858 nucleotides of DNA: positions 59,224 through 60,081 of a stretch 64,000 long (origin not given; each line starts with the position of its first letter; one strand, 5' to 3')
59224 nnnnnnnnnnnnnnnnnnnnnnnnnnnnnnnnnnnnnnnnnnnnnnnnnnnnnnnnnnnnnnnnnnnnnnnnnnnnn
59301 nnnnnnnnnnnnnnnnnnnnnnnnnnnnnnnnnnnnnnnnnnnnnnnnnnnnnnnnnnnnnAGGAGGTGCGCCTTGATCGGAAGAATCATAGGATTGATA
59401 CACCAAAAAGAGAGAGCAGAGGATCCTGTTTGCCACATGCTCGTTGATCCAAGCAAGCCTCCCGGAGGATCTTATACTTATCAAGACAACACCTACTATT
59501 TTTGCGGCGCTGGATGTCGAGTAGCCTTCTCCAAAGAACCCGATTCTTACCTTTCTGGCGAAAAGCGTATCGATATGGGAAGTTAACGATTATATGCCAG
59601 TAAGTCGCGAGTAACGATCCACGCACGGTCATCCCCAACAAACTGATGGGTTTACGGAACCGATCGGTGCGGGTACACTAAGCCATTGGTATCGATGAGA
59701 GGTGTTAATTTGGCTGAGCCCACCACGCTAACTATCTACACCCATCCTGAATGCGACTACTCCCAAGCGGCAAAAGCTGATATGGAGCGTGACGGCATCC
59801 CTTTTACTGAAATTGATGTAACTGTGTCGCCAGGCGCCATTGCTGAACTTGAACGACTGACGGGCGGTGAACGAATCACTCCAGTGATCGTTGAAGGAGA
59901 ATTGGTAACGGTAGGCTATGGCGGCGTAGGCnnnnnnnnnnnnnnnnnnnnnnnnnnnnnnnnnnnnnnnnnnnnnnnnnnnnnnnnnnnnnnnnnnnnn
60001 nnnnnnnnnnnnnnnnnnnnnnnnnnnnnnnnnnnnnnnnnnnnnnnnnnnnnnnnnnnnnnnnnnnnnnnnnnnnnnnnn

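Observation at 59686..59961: Glutaredoxin-like ORF ending U-G-F-stop (Uxx-star architecture) with a SECIS-like hairpin in the 3' UTR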

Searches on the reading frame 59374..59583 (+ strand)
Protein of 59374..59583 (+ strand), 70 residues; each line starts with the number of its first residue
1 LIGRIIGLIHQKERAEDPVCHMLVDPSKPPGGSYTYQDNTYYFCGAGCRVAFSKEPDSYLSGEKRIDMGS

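Call 7: search_protein_families(library=ncbifam, proteins=[window:59374-59583:+], max_evalue=0.01)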
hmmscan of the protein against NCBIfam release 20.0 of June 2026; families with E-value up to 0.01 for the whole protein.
seq(70 aa): 0 families

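Call 8: search_protein_families(library=pfam, proteins=[window:59374-59583:+], max_evalue=0.01)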
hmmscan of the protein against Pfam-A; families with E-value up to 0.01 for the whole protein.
seq(70 aa): 1 family
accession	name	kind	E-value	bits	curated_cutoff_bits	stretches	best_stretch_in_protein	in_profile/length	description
PF04945.19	YHS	-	4.7e-08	33.3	30.3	1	16-62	2-46/47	YHS domain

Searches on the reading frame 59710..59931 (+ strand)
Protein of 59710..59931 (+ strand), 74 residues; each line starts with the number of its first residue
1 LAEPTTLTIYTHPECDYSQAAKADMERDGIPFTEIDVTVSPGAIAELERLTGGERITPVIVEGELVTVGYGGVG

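Call 14: find_related_loci(query=window:59710-59931:+, collection=genome_contigs, flank=6000)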
Query seq(74 aa) (74 aa) in genome_contigs; peptide patterns used: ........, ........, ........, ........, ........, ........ (x = any residue, [..] = any of these).
600 stretches matched a pattern (row limit reached: there are more); 30 encode a relative of the query (tblastn E <= 1e-3); 30 distinct loci.
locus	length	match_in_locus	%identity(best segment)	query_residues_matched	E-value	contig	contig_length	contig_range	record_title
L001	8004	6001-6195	74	3-67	1e-28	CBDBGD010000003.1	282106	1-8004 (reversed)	MAG: Dehalococcoidia bacterium isolate 071da621-6304-4d5e-9b44-e96b0957c40d genome assembly, contig: contig_3, whole gen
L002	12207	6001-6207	70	6-74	7e-28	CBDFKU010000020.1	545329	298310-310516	MAG: Dehalococcoidia bacterium isolate a7bf128d-a2e1-49ec-b4e9-dcd6821f012d genome assembly, contig: contig_20, whole ge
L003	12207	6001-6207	68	6-74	1e-27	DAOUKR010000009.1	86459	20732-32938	MAG TPA_asm: Dehalococcoidia bacterium isolate S7_355 k113_3673996, whole genome shotgun sequence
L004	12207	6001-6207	70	6-74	2e-27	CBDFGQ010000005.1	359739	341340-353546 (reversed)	MAG: Dehalococcoidia bacterium isolate 3299a7fc-3b8b-4791-927a-3a74d6ed150b genome assembly, contig: contig_5, whole gen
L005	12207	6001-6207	65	6-74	2e-26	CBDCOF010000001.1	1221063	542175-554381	MAG: Dehalococcoidia bacterium isolate f6db25fd-3272-4cc8-8767-510b53d0c936 genome assembly, contig: contig_1, whole gen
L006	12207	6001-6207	65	6-74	6e-26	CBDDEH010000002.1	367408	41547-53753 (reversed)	MAG: Dehalococcoidia bacterium isolate ab2729b3-5e60-47ca-9461-4bcedbe27f68 genome assembly, contig: contig_2, whole gen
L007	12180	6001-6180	67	6-65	4e-25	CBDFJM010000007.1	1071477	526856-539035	MAG: Dehalococcoidia bacterium isolate e3381621-976b-4bb2-ab20-043f7ff68e99 genome assembly, contig: contig_7, whole gen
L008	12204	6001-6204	62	1-68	3e-24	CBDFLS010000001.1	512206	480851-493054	MAG: Dehalococcoidia bacterium isolate df57f459-227b-4f39-ad12-54dc11208998 genome assembly, contig: contig_1, whole gen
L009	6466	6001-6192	64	3-66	4e-24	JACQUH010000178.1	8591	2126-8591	MAG: Chloroflexi bacterium isolate NC_groundwater_1432_Ag_S-0.65um_63_32 S_p65_S5_coassembly_k141_2917548, whole genome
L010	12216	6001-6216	55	1-74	7e-23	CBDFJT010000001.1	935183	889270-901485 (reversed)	MAG: Dehalococcoidia bacterium isolate c482fa45-09e8-4a64-81e5-d6065e0be6af genome assembly, contig: contig_1, whole gen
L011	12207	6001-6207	55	6-74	2e-22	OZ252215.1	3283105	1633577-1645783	MAG: Dehalococcoidia bacterium isolate f790cd15-5f21-4149-8e86-57a76e5ce5f8 genome assembly, chromosome: 1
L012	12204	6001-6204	58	6-74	3e-22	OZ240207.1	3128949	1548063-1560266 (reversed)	MAG: Dehalococcoidia bacterium isolate 3f106f04-5a50-46dd-94d3-5b382f65daaf genome assembly, chromosome: 1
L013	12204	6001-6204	58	6-74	3e-21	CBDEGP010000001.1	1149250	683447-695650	MAG: Dehalococcoidia bacterium isolate d5c63d68-82bf-4002-88ac-25e9112c7103 genome assembly, contig: contig_1, whole gen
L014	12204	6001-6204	57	6-74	2e-20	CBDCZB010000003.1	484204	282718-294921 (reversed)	MAG: Dehalococcoidia bacterium isolate ba092683-2743-4c74-9192-48684eccfa31 genome assembly, contig: contig_3, whole gen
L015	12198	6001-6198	55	7-72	5e-20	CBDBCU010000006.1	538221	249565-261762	MAG: Dehalococcoidia bacterium isolate b7e64017-226b-4aac-beac-0e83de6cf32f genome assembly, contig: contig_6, whole gen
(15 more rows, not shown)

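Call 39: search_protein_families(library=ncbifam, proteins=[window:59710-59931:+], max_evalue=1e-10)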
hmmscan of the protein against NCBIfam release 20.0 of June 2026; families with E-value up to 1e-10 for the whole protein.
seq(74 aa): 5 families
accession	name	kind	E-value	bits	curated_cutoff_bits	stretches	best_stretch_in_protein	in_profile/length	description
NF041211.1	gluta_UXX_star_2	equivalog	6.5e-31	106.1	100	1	8-74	2-68/71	UXX-star (seleno)protein family 2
NF041212.1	Uxx_star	subfamily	2.8e-28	97.9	66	1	8-72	2-66/70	Uxx-star family glutaredoxin-like (seleno)protein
NF047338.1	gluta_UXX_star_3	exception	4.6e-19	68.2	97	1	8-72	2-66/70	UXX-star (seleno)protein family 3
NF045501.1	HUGP_GUXX-star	exception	2.9e-17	63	325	1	3-72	163-232/236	HUGP/GUXX-star fusion selenoprotein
NF041114.2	gluta_UXX_star_1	equivalog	2.8e-15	56.3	72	1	8-72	2-66/70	UXX-star selenoprotein family 1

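Call 45: search_protein_representatives(protein=window:59710-59931:+)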
Query: 74 residues. Proteins with E-value up to 0.001 (for the whole library): 271; up to 1e-10: 30; up to 1e-30: 0. The best 150 are listed.
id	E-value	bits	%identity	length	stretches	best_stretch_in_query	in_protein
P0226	6.4e-22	92.8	64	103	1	5-74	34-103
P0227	8.9e-21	89.2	62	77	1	4-74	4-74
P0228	2.8e-20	87.6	60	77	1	5-74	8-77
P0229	8.7e-19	82.9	52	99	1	2-74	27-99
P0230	2.2e-18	81.6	61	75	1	5-74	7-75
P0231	5.4e-18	80.4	55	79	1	3-74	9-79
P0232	8.0e-18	79.8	56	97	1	6-73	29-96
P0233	9.0e-18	79.7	58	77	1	6-74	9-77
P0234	4.7e-17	77.4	54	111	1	8-74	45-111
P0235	9.1e-17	76.5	60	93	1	3-74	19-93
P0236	2.1e-16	75.3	54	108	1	8-74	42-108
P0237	3.0e-16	74.9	37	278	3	7-64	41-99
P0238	9.3e-15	70.1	55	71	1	8-72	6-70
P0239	2.8e-14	68.6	49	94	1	6-74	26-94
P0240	1.2e-13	66.7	43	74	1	5-74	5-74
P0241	1.4e-13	66.4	47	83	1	3-74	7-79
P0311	8.5e-06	41.7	39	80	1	2-74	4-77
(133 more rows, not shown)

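Call 47: find_encoding_contigs(protein=P0227, flank=5000, max_places=3)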
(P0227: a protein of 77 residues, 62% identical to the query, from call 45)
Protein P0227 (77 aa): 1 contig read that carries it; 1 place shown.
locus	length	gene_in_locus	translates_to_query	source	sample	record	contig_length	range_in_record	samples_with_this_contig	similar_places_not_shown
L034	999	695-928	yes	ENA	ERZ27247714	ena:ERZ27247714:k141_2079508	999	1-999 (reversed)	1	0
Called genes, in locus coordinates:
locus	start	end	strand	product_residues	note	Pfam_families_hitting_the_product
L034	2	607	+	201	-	?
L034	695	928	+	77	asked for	PF00462:Glutaredoxin (weak)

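Call 52: find_encoding_contigs(protein=P0311, flank=5000, max_places=3)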
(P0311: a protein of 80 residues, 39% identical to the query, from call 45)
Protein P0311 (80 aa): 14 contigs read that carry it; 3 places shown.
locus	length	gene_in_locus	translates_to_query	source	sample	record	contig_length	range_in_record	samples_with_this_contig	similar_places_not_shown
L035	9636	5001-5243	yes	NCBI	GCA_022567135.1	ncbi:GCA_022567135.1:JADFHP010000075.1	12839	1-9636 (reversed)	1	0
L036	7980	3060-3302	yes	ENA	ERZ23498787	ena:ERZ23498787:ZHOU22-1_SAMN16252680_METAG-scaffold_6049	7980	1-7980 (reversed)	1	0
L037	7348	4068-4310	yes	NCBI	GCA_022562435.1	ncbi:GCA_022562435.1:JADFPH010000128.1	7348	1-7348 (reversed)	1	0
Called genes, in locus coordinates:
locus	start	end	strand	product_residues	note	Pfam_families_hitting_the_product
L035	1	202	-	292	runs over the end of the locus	PF13714:PEP_mutase, PF00463:ICL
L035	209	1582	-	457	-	PF03972:MmgE_PrpD_N, PF19305:MmgE_PrpD_C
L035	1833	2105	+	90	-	PF02583:Trns_repr_metal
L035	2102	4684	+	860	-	PF00403:HMA, PF00122:E1-E2_ATPase, PF00702:Hydrolase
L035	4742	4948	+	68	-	PF04945:YHS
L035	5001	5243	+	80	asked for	PF00462:Glutaredoxin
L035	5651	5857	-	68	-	-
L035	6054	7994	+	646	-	PF26549:Tricorn_N (faint), PF07676:PD40 (weak), PF20434:BD-FAE, PF00326:Peptidase_S9, PF01738:DLH (weak)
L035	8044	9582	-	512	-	PF00041:fn3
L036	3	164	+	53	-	?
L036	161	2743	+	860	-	PF00403:HMA, PF00122:E1-E2_ATPase, PF00702:Hydrolase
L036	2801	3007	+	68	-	PF04945:YHS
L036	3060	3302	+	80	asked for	PF00462:Glutaredoxin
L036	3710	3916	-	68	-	-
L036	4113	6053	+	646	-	PF07676:PD40 (weak), PF20434:BD-FAE, PF00326:Peptidase_S9, PF01738:DLH (weak)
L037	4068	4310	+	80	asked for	PF00462:Glutaredoxin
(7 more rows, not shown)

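Call 57: find_encoding_contigs(protein=P0241, flank=5000, max_places=3)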
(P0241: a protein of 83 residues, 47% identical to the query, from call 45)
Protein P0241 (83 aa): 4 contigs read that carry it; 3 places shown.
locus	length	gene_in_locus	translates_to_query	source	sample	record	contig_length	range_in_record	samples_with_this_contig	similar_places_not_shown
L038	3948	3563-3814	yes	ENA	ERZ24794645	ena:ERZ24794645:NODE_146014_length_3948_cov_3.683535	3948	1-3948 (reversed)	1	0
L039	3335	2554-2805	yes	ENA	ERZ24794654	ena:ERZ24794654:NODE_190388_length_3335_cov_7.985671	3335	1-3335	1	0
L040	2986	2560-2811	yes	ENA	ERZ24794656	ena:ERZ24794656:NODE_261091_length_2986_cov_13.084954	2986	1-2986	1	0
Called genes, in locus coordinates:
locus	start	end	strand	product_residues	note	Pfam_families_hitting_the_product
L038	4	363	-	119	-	PF12760:Zn_ribbon_IS1595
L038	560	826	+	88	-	PF02583:Trns_repr_metal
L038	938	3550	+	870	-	PF00403:HMA, PF00122:E1-E2_ATPase, PF00702:Hydrolase, PF08282:Hydrolase_3 (faint)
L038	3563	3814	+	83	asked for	PF00462:Glutaredoxin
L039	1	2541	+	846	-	?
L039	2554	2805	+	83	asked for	PF00462:Glutaredoxin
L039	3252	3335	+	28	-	?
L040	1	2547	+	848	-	?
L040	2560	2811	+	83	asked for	PF00462:Glutaredoxin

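Call 71: predict_structure(alignment_id=A4)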
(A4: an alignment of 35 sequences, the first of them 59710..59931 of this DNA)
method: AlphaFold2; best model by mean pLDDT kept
length: 74 residues; sequences in the alignment: 35
mean_pLDDT: 81.5   pTM: 0.66
mean pLDDT of the five models: 81.5, 80.3, 80.1, 79.9, 77.7
residues with pLDDT >= 90: 1; 70-90: 64; 50-70: 7; < 50: 2
segments of 3 or more residues with pLDDT < 50: none
pLDDT, mean of each block of 10 residues (from residue 1): 69 87 88 87 82 81 84 61
secondary structure, 60 per line:
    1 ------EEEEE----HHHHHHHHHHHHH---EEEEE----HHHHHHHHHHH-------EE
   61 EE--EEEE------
elements in order: E7-11 H16-28 E32-36 H41-51 E59-62 E65-68

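Call 73: fold_search(model_id=the predicted structure, library=pdb)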
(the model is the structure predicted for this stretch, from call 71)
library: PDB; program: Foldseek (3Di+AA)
matches with E <= 10: 1289; with E <= 0.001: 9
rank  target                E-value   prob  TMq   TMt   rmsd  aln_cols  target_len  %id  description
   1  2khp_MODEL_1_A        7.5e-05  1.00  0.70  0.58   2.0        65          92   35  Solution structure of Glutaredoxin from Brucella melitensis (released 2009-05-05)
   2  4hs1                  3.4e-04  1.00  0.70  0.62   2.6        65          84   26  High-resolution crystal structure of Glutaredoxin like protein NrdH from Mycobacterium tuberculosis. (released 2013-06-26)
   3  7c12_A                5.1e-04  1.00  0.76  0.77   1.9        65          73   29  beta1 domain-swapped structure of monothiol cGrx1(C16S) (released 2020-11-18)
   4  7c10_A                5.1e-04  1.00  0.74  0.74   2.3        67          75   27  Dithiol cGrx1 (released 2020-11-18)
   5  7c10_B                5.4e-04  1.00  0.76  0.77   1.8        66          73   27  Dithiol cGrx1 (released 2020-11-18)
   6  6ghb_A                7.6e-04  1.00  0.72  0.47   3.8        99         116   24  Crystal structure of Spx in complex with YjbH (oxidized) (released 2019-04-24)
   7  1z3e_A                7.6e-04  1.00  0.68  0.44   4.5       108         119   22  Crystal Structure of Spx in Complex with the C-terminal Domain of the RNA Polymerase Alpha Subunit (released 2005-10-11)
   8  3ic4                  9.3e-04  1.00  0.76  0.62   1.8        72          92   19  The crystal structure of the glutaredoxin(grx-1) from Archaeoglobus fulgidus (released 2009-08-18)
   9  2lqo_MODEL_1_A        9.3e-04  1.00  0.72  0.62   2.2        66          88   24  Mrx1 reduced (released 2012-10-03)
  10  1h75                  1.1e-03  1.00  0.73  0.72   2.0        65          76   37  Structural basis for the thioredoxin-like activity profile of the glutaredoxin-like protein NrdH-redoxin from Escherichi (released 2001-08-09)
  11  4tr1_B                1.1e-03  1.00  0.69  0.57   1.8        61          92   31  Crystal structure of GSH-bound cGrx2/C15S (released 2014-10-01)
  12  4tr0_A                1.3e-03  1.00  0.75  0.61   1.6        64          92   30  Crystal structure of GSSG-bound cGrx2 (released 2014-10-01)
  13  3zij_B                1.4e-03  1.00  0.78  0.79   1.6        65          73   23  Crystal structure of the thioredoxin-like protein BC3987 (released 2013-01-23)
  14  4tr1_A                1.4e-03  1.00  0.74  0.61   1.6        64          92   31  Crystal structure of GSH-bound cGrx2/C15S (released 2014-10-01)
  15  4fiw                  1.5e-03  1.00  0.74  0.72   1.8        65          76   26  X-ray crystal structure of Corynebacterium glutamicum Nrdh-redoxin at 1.5A (released 2013-02-06)
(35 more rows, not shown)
